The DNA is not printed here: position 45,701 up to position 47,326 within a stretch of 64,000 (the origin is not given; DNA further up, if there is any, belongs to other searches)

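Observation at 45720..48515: Lower-GC islet: IPCT/DIPPS-type bifunctional enzyme paired with a PfkB kinase instead of an inositol-phosphate synthase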

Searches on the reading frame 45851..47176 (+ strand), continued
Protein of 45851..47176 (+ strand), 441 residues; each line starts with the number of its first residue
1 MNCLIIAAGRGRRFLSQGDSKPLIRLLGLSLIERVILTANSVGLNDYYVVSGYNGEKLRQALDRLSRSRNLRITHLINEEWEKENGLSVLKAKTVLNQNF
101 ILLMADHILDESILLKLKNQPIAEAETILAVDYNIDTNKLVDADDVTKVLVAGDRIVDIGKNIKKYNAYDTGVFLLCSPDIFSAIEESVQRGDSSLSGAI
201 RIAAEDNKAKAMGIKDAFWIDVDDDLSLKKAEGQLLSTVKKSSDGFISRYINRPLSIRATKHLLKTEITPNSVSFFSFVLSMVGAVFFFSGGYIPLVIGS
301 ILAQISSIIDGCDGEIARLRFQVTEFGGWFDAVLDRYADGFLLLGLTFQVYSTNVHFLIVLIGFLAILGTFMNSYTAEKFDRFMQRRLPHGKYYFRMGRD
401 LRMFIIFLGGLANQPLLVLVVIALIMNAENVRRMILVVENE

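Call 25: find_related_loci(query=window:45851-47176:+, collection=genome_contigs, flank=10000)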
Query window:45851-47176:+ (441 aa) in genome_contigs; peptide patterns used: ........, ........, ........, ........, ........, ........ (x = any residue, [..] = any of these).
163 stretches matched a pattern; 67 encode a relative of the query (tblastn E <= 1e-3); 67 distinct loci.
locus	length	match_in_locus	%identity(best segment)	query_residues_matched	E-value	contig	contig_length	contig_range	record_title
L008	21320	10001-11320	75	1-441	0e+0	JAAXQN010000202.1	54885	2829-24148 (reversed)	MAG: Candidatus Methylomirabilis sp. isolate MAG-BB-18 scaffold_176, whole genome shotgun sequence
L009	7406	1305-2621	69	1-440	0e+0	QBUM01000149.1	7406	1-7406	ANME-1 cluster archaeon GoMg2 GOMG2_103, whole genome shotgun sequence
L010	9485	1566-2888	69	1-440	0e+0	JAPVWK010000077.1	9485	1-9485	MAG: Methanophagales archaeon isolate HMR2_5 HMR2_5_000000000077, whole genome shotgun sequence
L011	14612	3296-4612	70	1-440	0e+0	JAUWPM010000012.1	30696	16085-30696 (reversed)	MAG: Methanosarcinales archaeon isolate CSMAG_2476 CSMAG_2476_k141_65721_length_30696_cov_51.1631, whole genome shotgun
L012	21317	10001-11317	70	1-440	0e+0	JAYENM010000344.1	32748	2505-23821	MAG: candidate division WOR-3 bacterium isolate MAG055 MAG055_344, whole genome shotgun sequence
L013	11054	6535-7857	69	1-440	0e+0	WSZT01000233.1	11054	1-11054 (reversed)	MAG: Methanophagales archaeon isolate GLR107 c_000000157267, whole genome shotgun sequence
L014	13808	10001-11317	70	1-440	0e+0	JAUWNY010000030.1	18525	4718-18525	MAG: Methanophagales archaeon isolate CSMAG_2436 CSMAG_2436_k141_137942_length_18525_cov_63.4006, whole genome shotgun s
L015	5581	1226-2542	67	1-440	0e+0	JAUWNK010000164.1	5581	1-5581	MAG: Desulfobacteraceae bacterium isolate CSMAG_2422 CSMAG_2422_k141_184483_length_5581_cov_7.5961, whole genome shotgun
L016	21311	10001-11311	69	3-440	0e+0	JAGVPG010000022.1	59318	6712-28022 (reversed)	MAG: Actinomycetota bacterium isolate DeMMO3_18 c_000000049927, whole genome shotgun sequence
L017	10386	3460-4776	69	1-440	0e+0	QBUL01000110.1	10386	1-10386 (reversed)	ANME-1 cluster archaeon GoMg1 GOMG1_80, whole genome shotgun sequence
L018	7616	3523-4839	68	1-440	0e+0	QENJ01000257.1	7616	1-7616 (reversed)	Candidatus Methanophagaceae archaeon isolate CONS3730H04p2b1 Ga0123297_1113, whole genome shotgun sequence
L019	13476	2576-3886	70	3-440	0e+0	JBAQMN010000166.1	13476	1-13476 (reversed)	MAG: Actinomycetota bacterium isolate MFD12059_ilm_asm_bin8 k127_45749, whole genome shotgun sequence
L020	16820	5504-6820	67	1-440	0e+0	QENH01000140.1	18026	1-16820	Methanophagales archaeon isolate CONS3730B06UFb1 Ga0123266_1067, whole genome shotgun sequence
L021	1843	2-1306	68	5-440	0e+0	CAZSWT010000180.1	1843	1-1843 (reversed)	MAG TPA_asm: uncultured Desulfobacteraceae bacterium isolate binchicken_co100_259 genome assembly, contig: NODE_104150_l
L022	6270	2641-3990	63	1-440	0e+0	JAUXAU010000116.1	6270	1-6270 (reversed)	MAG: Thermoplasmatota archaeon isolate CSMAG_2770 CSMAG_2770_k141_395463_length_6270_cov_19.9318, whole genome shotgun s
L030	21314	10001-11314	62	1-437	2e-178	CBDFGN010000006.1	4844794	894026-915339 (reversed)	MAG: Cyclobacteriaceae bacterium isolate 8b4e553e-e984-452d-aaef-aea5a6f15c9e genome assembly, contig: contig_6, whole g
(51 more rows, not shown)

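Call 56: search_protein_families(library=pfam, proteins=[L006:6819-7385:+], max_evalue=0.001)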
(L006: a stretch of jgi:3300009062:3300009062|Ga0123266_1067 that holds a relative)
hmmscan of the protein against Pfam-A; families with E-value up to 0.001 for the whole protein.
L006:6819-7385:+ (188 aa): 2 families
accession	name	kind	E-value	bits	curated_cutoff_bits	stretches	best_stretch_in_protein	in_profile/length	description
PF13875.12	DUF4202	-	7.7e-19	68.7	35.1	1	16-168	21-173/183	Domain of unknown function (DUF4202)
PF01966.28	HD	-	2.6e-05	24.9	22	1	25-127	3-113/116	HD domain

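Call 66: find_homologous_proteins(query=L004:6895-7995:+, max_evalue=1e-50)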
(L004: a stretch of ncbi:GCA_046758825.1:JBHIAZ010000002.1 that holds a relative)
Query L004:6895-7995:+ (367 aa): 8000 proteins with E <= 1e-50 among 8000 candidates; the best 120 are listed.
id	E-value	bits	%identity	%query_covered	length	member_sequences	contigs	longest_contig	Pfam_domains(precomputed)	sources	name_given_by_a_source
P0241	8.3e-249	843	100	100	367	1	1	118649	PF01658.23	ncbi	ncbi:MAG: inositol-3-phosphate synthase [Candidatus Methylomirabilales bacterium]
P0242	6.2e-216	735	88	100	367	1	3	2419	PF01658.23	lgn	-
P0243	1.0e-205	701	83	100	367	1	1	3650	PF01658.23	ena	-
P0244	1.8e-202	690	81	100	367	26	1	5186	PF01658.23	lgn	-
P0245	4.1e-202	689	82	100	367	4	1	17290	PF01658.23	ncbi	-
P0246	5.7e-202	689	81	100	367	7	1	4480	PF01658.23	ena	-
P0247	8.0e-202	688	82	100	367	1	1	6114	PF01658.23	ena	-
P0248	3.7e-200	683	80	100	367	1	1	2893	PF01658.23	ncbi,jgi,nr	ncbi:MAG: inositol-3-phosphate synthase [Deltaproteobacteria bacterium]|nr:inositol-3-phosphate synt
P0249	4.8e-199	679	79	97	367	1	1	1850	PF01658.23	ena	-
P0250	6.1e-199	679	81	100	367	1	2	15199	PF01658.23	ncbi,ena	-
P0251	2.4e-198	677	79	97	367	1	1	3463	PF01658.23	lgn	-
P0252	6.4e-198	675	79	98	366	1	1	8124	PF01658.23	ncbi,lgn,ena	-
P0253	1.2e-197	675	79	97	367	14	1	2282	PF01658.23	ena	-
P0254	1.2e-197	674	78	100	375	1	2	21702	PF01658.23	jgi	jgi:myo-inositol-1-phosphate synthase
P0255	2.3e-197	674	81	99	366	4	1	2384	PF01658.23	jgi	-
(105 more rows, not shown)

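Call 67: find_encoding_contigs(protein=P0242, flank=5000, max_places=5)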
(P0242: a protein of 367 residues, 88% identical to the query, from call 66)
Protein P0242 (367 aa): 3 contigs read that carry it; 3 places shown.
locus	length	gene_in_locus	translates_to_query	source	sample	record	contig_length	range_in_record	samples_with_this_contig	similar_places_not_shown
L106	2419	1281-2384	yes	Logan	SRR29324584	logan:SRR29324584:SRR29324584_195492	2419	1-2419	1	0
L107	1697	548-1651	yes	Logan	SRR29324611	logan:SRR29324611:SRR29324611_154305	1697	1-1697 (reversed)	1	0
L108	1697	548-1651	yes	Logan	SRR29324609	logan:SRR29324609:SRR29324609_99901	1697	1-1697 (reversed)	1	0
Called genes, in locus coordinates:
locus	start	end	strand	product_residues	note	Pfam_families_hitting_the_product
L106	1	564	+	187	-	?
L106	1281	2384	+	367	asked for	PF01658:Inos-1-P_synth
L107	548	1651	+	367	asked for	PF01658:Inos-1-P_synth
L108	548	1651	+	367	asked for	PF01658:Inos-1-P_synth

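Call 68: find_encoding_contigs(protein=P0002, flank=5000, max_places=5)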
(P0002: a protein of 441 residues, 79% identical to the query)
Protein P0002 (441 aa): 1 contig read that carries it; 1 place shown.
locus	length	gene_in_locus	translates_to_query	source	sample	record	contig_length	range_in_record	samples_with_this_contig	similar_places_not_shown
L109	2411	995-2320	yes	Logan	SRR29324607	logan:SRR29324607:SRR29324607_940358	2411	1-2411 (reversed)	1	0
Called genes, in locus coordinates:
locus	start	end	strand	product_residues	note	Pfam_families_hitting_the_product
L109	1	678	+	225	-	?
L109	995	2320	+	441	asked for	PF00483:NTP_transferase (faint), PF12804:NTP_transf_3, PF01066:CDP-OH_P_transf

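Call 92: search_protein_families(library=pfam, proteins=[L030:4185-4985:+, L030:5031-6782:+, L030:12094-12552:+, L030:14449-15351:-, L004:9612-10436:+], max_evalue=0.0001)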
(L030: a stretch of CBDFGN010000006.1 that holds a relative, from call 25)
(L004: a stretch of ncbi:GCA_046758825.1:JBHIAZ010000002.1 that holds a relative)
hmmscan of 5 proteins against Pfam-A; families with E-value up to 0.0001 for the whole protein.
L030:4185-4985:+ (266 aa): 1 family
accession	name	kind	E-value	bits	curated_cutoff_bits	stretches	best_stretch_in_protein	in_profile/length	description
PF10102.14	DUF2341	-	6.2e-06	27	23.4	1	51-110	1-60/84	Domain of unknown function (DUF2341)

L030:5031-6782:+ (583 aa): 2 families
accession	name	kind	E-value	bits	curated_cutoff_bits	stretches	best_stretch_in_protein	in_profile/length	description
PF18962.6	Por_Secre_tail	-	2.3e-08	34.6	27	1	501-581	1-75/75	Secretion system C-terminal sorting domain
PF13385.13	Laminin_G_3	-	3.5e-06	27.7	27.6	1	1-62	95-151/151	Concanavalin A-like lectin/glucanases superfamily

L030:12094-12552:+ (152 aa): 0 families

L030:14449-15351:- (300 aa): 2 families
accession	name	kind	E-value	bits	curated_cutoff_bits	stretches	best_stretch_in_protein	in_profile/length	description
PF13612.12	DDE_Tnp_1_3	-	3e-69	232.4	27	1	107-262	2-154/155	Transposase DDE domain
PF01609.27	DDE_Tnp_1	-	2.2e-25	90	23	1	109-279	3-200/200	Transposase DDE domain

L004:9612-10436:+ (274 aa): 1 family
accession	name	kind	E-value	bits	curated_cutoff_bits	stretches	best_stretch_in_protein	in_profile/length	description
PF01261.30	AP_endonuc_2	-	5.8e-34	118.3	31.1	1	28-245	2-214/249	Xylose isomerase-like TIM barrel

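Call 94: predict_structure(alignment_id=A3)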
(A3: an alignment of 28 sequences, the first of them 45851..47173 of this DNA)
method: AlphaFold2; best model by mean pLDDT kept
length: 441 residues; sequences in the alignment: 28
mean_pLDDT: 77.3   pTM: 0.69
mean pLDDT of the five models: 77.3, 73.2, 72.2, 67.8, 56.3
residues with pLDDT >= 90: 53; 70-90: 277; 50-70: 96; < 50: 15
segments of 3 or more residues with pLDDT < 50: 14-17, 138-140, 325-328
pLDDT, mean of each block of 10 residues (from residue 1): 84 54 80 88 90 89 89 91 85 90 80 83 84 58 68 85 65 74 93 88 90 67 71 71 64 80 80 86 88 87 87 75 54 77 82 68 69 54 60 63 84 83 79 71 48
secondary structure, 60 per line:
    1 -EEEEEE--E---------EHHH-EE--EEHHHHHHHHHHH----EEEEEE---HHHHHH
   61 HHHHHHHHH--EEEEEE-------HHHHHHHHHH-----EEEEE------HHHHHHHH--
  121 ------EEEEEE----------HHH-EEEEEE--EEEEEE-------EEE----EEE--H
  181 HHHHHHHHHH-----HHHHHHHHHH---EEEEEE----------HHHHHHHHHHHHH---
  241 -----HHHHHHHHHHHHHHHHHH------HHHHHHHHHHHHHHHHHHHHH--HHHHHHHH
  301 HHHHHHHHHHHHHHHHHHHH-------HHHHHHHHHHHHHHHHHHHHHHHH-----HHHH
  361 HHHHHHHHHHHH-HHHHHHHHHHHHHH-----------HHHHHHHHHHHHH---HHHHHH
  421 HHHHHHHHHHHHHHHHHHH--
elements in order: E2-7 H31-41 E46-51 H55-69 E72-77 H85-94 E100-104 H111-118 E127-132 E147-152 E155-160 E168-170 E175-177 H180-190 H196-205 E209-214 H225-237 H246-263 H270-290 H293-320 H328-351 H357-372 H374-387 H399-411 H415-439

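Call 96: fold_search(model_id=the predicted structure, library=pdb)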
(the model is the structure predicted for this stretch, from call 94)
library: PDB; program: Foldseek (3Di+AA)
matches with E <= 10: 905; with E <= 0.001: 516
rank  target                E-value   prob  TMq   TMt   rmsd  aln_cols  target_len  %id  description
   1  4mnd                  7.6e-24  1.00  0.74  0.80   4.5       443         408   26  Crystal structure of Archaeoglobus fulgidus IPCT-DIPPS bifunctional membrane protein (released 2014-07-02)
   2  4o6n_A                5.1e-17  1.00  0.61  0.78   5.0       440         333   24  Structure of AF2299, a CDP-alcohol phosphotransferase (CDP-bound) (released 2014-05-14)
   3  4o6m_A                9.3e-17  1.00  0.61  0.80   4.9       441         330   24  Structure of AF2299, a CDP-alcohol phosphotransferase (CMP-bound) (released 2014-05-14)
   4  4o6m_B                2.2e-16  1.00  0.61  0.76   5.3       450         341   24  Structure of AF2299, a CDP-alcohol phosphotransferase (CMP-bound) (released 2014-05-14)
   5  4q7c_A                4.2e-16  1.00  0.61  0.79   5.0       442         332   24  Structure of AF2299, a CDP-alcohol phosphotransferase (released 2014-05-28)
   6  4jd0                  4.1e-14  1.00  0.47  0.82   4.2       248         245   23  Structure of the inositol-1-phosphate CTP transferase from T. maritima. (released 2013-09-18)
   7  2xme_E                1.4e-13  1.00  0.41  0.83   3.3       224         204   26  The X-ray structure of CTP:inositol-1-phosphate cytidylyltransferase from Archaeoglobus fulgidus (released 2011-05-04)
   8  2xmh_D                1.6e-13  1.00  0.41  0.83   3.2       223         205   26  The X-ray structure of CTP:inositol-1-phosphate cytidylyltransferase from Archaeoglobus fulgidus (released 2011-05-04)
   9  2xme_F                2.5e-13  1.00  0.41  0.82   3.4       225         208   25  The X-ray structure of CTP:inositol-1-phosphate cytidylyltransferase from Archaeoglobus fulgidus (released 2011-05-04)
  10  2xme_D                5.0e-13  1.00  0.41  0.84   3.1       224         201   25  The X-ray structure of CTP:inositol-1-phosphate cytidylyltransferase from Archaeoglobus fulgidus (released 2011-05-04)
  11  2xmh_A                6.7e-13  1.00  0.40  0.84   2.9       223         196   24  The X-ray structure of CTP:inositol-1-phosphate cytidylyltransferase from Archaeoglobus fulgidus (released 2011-05-04)
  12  2xmh_B                8.7e-13  1.00  0.39  0.82   3.2       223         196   24  The X-ray structure of CTP:inositol-1-phosphate cytidylyltransferase from Archaeoglobus fulgidus (released 2011-05-04)
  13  2xmh_C                9.1e-13  1.00  0.41  0.84   3.4       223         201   25  The X-ray structure of CTP:inositol-1-phosphate cytidylyltransferase from Archaeoglobus fulgidus (released 2011-05-04)
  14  2xme_G                1.0e-12  1.00  0.40  0.84   3.1       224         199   25  The X-ray structure of CTP:inositol-1-phosphate cytidylyltransferase from Archaeoglobus fulgidus (released 2011-05-04)
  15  2xme_I                1.1e-12  1.00  0.40  0.84   3.0       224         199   25  The X-ray structure of CTP:inositol-1-phosphate cytidylyltransferase from Archaeoglobus fulgidus (released 2011-05-04)
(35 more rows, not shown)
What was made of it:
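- On Bifunctional IPCT/DIPPS (EC 2.7.7.74 / 2.7.8.34): Foldseek gives 4JD0 and 2XME with TMt 0.82-0.84 (call 96).
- AF2299 follows, then the two stand-alone IPCT structures 4JD0 and 2XME (calls 94, 96).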
